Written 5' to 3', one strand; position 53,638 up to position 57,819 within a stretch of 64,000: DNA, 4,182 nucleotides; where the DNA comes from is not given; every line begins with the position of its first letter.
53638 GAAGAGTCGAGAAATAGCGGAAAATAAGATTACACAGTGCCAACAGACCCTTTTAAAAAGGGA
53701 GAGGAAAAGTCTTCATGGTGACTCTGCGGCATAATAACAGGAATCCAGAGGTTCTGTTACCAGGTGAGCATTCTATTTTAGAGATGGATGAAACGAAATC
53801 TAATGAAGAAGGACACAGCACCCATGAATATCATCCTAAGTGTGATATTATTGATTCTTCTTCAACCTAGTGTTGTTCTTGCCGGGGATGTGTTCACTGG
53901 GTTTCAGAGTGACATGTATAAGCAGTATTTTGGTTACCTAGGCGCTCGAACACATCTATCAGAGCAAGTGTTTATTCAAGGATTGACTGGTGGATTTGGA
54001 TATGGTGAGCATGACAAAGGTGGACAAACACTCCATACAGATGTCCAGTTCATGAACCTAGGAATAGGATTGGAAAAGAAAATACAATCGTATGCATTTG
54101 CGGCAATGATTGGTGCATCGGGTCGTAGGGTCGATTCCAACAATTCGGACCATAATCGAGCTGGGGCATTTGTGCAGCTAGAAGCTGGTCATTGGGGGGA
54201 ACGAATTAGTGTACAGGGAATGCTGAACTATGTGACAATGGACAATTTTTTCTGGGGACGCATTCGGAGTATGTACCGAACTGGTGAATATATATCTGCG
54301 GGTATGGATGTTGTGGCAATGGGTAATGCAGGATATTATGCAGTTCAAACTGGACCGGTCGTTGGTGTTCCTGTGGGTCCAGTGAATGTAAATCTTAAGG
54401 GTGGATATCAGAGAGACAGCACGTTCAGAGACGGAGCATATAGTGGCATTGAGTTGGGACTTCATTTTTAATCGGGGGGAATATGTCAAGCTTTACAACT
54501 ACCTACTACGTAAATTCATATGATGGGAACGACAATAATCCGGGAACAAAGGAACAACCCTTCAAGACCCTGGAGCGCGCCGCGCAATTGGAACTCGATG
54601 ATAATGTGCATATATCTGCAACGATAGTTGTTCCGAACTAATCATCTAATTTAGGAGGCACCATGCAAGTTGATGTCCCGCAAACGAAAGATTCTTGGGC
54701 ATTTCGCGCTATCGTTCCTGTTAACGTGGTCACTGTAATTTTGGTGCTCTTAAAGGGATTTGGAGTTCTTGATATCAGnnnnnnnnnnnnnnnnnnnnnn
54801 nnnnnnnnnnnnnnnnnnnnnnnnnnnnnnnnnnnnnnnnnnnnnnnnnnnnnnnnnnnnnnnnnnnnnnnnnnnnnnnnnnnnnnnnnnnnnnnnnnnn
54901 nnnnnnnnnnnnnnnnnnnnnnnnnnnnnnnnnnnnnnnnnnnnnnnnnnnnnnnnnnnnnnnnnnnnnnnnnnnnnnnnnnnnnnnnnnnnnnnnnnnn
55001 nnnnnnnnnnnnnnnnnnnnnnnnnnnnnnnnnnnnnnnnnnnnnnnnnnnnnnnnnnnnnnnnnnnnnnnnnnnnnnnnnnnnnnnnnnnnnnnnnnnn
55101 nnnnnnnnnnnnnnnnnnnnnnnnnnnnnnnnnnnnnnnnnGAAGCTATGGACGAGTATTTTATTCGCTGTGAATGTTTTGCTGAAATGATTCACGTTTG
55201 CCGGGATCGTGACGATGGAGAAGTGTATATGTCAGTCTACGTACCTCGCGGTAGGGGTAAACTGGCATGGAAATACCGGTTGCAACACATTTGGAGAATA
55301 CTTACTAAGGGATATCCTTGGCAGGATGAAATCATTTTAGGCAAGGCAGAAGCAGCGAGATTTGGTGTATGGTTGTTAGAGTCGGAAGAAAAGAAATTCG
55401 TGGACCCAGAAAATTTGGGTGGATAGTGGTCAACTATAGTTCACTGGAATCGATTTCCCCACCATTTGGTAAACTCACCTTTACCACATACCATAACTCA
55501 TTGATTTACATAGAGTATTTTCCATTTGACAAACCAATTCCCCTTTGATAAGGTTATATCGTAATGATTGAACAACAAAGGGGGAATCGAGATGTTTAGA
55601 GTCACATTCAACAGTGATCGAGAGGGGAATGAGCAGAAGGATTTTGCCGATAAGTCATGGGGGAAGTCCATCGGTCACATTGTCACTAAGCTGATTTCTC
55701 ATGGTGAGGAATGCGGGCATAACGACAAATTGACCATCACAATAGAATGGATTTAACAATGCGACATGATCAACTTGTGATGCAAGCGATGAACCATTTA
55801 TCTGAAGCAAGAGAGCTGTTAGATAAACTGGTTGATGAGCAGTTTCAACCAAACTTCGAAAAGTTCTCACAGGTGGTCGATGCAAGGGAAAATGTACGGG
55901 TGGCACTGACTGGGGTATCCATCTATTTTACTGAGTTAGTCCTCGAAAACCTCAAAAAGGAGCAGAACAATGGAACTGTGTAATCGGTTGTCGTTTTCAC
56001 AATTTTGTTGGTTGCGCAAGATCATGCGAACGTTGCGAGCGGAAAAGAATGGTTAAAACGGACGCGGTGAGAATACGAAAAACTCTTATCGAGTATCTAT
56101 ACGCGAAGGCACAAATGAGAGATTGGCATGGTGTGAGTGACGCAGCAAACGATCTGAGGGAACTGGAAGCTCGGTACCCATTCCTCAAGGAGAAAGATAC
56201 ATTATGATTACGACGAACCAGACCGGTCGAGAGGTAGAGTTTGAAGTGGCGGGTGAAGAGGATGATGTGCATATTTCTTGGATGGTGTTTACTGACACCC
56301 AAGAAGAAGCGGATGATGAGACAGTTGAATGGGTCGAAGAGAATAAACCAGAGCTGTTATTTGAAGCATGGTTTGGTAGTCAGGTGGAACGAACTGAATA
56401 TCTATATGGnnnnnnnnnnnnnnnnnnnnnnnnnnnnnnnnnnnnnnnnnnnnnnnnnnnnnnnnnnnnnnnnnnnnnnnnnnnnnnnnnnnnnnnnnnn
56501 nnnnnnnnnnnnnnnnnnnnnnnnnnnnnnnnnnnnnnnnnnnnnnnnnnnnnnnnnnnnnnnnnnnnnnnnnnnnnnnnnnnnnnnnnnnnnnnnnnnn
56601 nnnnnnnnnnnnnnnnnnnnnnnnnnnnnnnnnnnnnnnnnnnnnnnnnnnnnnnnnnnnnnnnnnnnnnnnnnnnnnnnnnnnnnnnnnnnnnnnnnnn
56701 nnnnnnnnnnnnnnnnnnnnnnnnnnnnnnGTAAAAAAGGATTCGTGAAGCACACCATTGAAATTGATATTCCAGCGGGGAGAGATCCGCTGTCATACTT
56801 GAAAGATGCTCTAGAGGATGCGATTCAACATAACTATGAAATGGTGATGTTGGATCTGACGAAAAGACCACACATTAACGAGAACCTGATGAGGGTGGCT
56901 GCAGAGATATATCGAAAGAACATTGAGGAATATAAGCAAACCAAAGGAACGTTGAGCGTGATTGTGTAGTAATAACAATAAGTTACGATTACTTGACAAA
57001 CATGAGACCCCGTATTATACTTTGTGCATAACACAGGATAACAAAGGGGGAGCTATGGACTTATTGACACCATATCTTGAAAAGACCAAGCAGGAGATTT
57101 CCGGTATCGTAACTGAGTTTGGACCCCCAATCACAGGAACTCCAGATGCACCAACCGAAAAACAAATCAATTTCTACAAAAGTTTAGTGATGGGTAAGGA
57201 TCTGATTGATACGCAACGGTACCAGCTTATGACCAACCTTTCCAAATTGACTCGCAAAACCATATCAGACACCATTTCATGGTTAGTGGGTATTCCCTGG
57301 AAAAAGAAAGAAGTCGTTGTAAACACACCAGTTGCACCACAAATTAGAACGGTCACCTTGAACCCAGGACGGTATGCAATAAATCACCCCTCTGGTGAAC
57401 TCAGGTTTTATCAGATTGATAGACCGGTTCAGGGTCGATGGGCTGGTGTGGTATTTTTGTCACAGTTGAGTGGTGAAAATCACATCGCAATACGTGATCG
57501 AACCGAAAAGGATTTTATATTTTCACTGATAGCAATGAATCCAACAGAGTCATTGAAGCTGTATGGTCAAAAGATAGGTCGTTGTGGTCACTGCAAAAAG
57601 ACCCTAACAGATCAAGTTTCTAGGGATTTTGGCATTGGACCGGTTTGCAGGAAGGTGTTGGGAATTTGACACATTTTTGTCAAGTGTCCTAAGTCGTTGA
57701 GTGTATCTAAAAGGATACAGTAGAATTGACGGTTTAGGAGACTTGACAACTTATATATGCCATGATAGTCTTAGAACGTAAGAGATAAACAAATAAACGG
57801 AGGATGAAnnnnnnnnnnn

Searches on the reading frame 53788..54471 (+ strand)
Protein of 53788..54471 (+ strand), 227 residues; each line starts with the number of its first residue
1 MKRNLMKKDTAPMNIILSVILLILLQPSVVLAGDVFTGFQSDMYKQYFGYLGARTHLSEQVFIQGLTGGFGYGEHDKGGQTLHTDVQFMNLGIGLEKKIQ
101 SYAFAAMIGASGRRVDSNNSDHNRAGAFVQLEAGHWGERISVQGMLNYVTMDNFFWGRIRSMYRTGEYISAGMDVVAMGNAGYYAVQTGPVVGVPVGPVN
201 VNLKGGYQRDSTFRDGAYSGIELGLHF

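Call 26: search_protein_families(library=pfam, proteins=[window:53788-54471:+], max_evalue=0.01)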
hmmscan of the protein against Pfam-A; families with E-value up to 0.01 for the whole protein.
window:53788-54471:+ (227 aa): 2 families
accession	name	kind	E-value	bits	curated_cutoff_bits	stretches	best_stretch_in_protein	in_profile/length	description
PF17036.11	CBP_BcsS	-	3.7e-06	27.2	24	1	43-226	12-206/207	Cellulose biosynthesis protein BcsS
PF07437.17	YfaZ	-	0.0052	16.9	23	0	127-223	84-178/180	YfaZ precursor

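Call 65: search_protein_families(library=phrogs, proteins=[window:53788-54471:+], max_evalue=0.01)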
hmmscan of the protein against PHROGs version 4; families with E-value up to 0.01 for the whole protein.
window:53788-54471:+ (227 aa): 0 families

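Call 78: find_related_loci(query=A3, collection=viral_contigs, flank=10000)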
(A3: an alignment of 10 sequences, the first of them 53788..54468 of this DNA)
Query A3 (227 aa) in viral_contigs; peptide patterns used: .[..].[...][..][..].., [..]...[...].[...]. (x = any residue, [..] = any of these).
54 stretches matched a pattern, but none encodes a relative of the query by tblastn (E <= 1e-3).

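Call 83: search_dna_similar(query=window:53788-54471:+, collection=phages, mode=protein, max_evalue=0.01, max_rows=10)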
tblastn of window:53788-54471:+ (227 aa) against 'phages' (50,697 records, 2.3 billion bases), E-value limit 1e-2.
No match.

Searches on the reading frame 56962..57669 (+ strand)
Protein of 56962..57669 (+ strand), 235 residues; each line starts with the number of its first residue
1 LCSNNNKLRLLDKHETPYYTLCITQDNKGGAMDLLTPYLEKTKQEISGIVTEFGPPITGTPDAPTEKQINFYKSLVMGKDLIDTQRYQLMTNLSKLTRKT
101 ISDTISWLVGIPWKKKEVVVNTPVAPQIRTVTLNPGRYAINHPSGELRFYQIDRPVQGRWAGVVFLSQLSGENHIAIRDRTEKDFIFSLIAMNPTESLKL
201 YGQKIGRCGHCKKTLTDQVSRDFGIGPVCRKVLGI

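Call 26: search_protein_families(library=pfam, proteins=[window:56962-57669:+], max_evalue=0.01)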
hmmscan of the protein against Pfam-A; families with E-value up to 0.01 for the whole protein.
window:56962-57669:+ (235 aa): 1 family
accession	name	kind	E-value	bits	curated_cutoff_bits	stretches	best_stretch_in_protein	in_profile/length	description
PF19474.4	DUF6011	-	4.9e-10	39.2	26.6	1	201-234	4-37/37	Family of unknown function (DUF6011)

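Call 80: find_related_loci(query=A4, collection=viral_contigs, flank=10000)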
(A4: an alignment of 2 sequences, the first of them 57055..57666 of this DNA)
Query A4 (204 aa) in viral_contigs; peptide patterns used: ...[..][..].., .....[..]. (x = any residue, [..] = any of these).
304 stretches matched a pattern; 1 encode a relative of the query (tblastn E <= 1e-3); 1 distinct loci.
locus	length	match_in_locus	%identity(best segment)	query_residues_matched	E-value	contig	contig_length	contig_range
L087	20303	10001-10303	46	102-203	5e-29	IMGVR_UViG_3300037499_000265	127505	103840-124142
